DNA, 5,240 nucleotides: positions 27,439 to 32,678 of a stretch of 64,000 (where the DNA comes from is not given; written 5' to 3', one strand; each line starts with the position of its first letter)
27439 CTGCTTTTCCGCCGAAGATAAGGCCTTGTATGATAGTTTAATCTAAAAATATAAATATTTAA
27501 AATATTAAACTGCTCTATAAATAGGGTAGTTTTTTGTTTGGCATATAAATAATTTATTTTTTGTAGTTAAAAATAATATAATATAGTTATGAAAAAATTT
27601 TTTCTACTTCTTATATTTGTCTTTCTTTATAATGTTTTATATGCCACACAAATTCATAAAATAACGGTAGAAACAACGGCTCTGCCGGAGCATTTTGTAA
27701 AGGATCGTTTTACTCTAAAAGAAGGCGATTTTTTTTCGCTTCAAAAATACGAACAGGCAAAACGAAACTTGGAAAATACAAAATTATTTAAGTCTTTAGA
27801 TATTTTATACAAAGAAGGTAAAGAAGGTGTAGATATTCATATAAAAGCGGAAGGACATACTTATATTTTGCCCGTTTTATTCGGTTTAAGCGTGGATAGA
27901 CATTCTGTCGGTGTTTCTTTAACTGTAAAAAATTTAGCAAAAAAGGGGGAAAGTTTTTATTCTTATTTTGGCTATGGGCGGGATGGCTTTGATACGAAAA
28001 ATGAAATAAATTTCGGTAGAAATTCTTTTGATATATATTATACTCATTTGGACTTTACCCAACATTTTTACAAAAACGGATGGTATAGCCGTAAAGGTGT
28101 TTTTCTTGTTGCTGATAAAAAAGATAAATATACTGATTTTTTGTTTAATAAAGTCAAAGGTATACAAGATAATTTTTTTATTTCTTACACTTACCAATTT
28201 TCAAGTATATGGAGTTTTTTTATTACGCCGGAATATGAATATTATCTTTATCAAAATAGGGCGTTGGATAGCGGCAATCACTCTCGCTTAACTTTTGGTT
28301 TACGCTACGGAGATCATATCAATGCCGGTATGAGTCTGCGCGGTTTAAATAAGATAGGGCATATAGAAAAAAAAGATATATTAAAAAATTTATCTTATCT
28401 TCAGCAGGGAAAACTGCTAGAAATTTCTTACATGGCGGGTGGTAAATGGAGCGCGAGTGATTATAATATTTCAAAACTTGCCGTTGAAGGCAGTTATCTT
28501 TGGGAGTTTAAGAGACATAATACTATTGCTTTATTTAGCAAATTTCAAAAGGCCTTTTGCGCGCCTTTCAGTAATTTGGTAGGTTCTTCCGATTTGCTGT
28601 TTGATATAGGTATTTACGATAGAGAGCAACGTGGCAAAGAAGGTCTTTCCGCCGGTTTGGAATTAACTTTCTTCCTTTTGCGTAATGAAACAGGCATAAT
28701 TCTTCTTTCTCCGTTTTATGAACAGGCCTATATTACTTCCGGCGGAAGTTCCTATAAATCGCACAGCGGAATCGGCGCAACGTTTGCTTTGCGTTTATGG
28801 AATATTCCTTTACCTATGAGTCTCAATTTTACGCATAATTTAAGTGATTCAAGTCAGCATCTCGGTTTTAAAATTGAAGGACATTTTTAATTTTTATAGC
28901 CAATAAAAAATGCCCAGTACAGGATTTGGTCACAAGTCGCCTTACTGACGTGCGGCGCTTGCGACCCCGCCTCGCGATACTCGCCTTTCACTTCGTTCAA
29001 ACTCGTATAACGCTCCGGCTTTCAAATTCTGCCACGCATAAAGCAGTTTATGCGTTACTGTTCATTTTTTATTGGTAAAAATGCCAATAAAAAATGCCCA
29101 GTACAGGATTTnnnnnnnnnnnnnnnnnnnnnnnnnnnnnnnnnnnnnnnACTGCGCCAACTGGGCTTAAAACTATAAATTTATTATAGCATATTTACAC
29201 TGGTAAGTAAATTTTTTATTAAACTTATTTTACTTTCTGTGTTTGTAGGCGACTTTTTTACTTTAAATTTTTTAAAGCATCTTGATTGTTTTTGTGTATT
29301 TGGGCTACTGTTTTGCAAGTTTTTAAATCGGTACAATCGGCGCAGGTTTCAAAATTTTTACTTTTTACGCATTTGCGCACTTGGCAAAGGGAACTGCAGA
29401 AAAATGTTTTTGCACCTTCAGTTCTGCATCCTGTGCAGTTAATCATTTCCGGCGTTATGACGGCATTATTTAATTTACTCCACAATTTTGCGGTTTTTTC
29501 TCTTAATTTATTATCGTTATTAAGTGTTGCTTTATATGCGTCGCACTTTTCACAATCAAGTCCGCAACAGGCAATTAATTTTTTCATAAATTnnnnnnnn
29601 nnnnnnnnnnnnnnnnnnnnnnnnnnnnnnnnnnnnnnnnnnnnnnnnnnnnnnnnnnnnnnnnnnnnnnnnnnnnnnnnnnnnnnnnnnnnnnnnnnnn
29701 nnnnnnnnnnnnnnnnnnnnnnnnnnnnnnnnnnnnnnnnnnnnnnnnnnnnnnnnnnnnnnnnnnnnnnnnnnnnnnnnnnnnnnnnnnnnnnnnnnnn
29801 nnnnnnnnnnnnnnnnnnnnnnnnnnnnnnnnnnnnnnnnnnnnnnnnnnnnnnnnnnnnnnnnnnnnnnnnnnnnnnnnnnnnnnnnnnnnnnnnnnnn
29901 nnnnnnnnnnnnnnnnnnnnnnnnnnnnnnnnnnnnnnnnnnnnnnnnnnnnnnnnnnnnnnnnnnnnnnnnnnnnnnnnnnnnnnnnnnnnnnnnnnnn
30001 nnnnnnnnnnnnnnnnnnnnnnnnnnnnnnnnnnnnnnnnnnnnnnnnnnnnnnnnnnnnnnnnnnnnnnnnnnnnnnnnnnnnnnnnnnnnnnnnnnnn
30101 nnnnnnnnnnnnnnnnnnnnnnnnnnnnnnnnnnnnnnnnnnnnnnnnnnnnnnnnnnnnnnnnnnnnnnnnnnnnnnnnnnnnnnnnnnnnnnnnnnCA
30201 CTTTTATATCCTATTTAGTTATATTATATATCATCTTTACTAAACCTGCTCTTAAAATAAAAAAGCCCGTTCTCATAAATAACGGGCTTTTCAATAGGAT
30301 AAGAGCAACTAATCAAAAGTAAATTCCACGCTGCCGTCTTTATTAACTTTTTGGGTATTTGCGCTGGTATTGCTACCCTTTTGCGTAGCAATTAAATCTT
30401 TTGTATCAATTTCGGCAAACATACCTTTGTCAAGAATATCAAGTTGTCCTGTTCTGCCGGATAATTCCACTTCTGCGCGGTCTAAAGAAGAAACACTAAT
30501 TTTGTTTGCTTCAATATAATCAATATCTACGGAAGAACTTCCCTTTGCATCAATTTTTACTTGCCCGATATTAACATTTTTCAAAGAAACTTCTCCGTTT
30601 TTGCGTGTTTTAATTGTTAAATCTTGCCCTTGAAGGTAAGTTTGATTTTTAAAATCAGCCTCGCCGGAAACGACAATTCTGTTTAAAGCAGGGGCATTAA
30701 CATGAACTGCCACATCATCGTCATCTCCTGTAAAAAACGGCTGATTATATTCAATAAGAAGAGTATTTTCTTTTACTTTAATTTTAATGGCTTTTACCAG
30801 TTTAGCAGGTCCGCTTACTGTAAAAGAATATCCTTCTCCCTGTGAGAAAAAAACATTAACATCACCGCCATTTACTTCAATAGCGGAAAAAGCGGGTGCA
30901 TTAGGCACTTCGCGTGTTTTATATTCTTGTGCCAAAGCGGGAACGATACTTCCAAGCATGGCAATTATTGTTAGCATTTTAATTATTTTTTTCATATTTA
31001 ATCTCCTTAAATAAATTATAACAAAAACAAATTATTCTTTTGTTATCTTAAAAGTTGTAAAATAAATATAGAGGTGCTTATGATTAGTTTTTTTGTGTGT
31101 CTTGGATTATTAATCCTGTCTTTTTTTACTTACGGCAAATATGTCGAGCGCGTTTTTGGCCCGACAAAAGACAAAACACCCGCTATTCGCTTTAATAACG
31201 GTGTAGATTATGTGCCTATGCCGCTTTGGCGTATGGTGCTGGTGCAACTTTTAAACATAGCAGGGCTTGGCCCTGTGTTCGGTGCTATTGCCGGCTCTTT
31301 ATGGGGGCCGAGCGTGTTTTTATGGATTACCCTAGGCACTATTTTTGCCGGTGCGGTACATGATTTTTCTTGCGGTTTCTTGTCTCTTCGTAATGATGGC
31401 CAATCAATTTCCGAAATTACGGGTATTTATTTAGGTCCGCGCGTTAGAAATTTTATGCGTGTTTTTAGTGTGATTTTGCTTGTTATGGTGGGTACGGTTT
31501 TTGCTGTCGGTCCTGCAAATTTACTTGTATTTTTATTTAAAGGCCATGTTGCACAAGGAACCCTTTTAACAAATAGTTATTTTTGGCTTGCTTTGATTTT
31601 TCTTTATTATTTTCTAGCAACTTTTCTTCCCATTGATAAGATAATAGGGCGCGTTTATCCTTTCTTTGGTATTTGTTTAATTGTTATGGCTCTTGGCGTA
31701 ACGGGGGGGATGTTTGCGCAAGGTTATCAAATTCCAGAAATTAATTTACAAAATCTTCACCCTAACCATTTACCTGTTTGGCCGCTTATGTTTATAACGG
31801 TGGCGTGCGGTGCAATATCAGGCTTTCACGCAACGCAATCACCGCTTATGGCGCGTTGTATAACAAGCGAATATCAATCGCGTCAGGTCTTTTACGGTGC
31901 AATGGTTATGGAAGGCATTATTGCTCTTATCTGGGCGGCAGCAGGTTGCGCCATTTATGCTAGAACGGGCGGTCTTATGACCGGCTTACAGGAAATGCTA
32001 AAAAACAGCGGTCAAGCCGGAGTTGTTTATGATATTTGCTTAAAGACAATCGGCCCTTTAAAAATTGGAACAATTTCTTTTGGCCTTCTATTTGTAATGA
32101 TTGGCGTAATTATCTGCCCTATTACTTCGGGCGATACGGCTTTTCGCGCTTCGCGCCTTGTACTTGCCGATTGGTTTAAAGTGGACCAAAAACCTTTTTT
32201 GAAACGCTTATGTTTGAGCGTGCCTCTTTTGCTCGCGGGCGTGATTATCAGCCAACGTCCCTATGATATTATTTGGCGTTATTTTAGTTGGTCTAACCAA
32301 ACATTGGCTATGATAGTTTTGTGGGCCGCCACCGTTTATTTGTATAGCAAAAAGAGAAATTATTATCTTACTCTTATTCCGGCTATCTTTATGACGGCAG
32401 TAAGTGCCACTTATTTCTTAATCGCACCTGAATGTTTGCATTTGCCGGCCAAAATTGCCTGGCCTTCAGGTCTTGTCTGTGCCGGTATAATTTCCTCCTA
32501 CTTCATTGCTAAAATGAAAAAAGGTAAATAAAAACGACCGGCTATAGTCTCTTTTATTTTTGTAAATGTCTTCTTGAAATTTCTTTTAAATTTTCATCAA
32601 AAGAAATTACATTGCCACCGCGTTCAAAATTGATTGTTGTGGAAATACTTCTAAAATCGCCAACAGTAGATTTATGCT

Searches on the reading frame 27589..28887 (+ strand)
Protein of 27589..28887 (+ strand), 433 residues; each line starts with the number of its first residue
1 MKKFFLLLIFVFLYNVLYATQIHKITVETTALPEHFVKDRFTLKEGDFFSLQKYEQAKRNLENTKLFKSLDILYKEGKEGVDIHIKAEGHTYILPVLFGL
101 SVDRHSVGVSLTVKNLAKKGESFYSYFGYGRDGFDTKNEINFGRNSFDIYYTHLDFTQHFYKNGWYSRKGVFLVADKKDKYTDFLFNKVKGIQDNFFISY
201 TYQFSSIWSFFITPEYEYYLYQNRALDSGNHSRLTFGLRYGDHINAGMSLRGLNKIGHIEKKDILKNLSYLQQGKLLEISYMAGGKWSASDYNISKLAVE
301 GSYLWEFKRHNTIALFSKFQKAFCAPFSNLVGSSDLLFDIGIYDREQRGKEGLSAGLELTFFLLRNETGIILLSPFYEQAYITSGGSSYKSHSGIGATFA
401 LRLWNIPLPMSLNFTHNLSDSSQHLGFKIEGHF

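Call 71: search_protein_families(library=pfam, proteins=[window:27589-28887:+], max_evalue=0.0001)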
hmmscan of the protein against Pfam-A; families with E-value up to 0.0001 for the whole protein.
window:27589-28887:+ (433 aa): 1 family
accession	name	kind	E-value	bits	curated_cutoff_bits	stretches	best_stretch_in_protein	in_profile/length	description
PF07244.20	POTRA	-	2.4e-05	25.4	21.3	1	22-85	3-74/79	Surface antigen variable number repeat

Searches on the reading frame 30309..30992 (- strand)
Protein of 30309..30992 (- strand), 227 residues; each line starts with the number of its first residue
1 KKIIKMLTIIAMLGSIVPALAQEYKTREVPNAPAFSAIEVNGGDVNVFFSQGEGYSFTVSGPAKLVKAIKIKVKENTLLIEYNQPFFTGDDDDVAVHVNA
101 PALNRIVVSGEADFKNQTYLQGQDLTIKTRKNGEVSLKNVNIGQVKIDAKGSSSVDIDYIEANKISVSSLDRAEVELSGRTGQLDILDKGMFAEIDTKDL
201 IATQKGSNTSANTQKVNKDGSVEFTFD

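Call 71: search_protein_families(library=pfam, proteins=[window:30309-30992:-], max_evalue=0.0001)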
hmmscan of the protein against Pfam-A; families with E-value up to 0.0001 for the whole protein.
window:30309-30992:- (227 aa): 1 family
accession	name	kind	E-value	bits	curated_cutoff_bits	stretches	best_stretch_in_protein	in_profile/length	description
PF10988.14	DUF2807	-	2.2e-20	73.6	24.2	2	34-155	1-118/181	Putative auto-transporter adhesin, head GIN domain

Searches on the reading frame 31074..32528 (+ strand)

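Call 71: search_protein_families(library=pfam, proteins=[window:31074-32528:+], max_evalue=0.0001)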
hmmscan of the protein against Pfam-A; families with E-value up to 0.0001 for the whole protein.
window:31074-32528:+ (485 aa): 1 family
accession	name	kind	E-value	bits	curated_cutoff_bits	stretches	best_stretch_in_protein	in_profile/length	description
PF02554.20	CstA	-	2.2e-51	175.6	27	3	6-145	6-148/560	Carbon starvation protein CstA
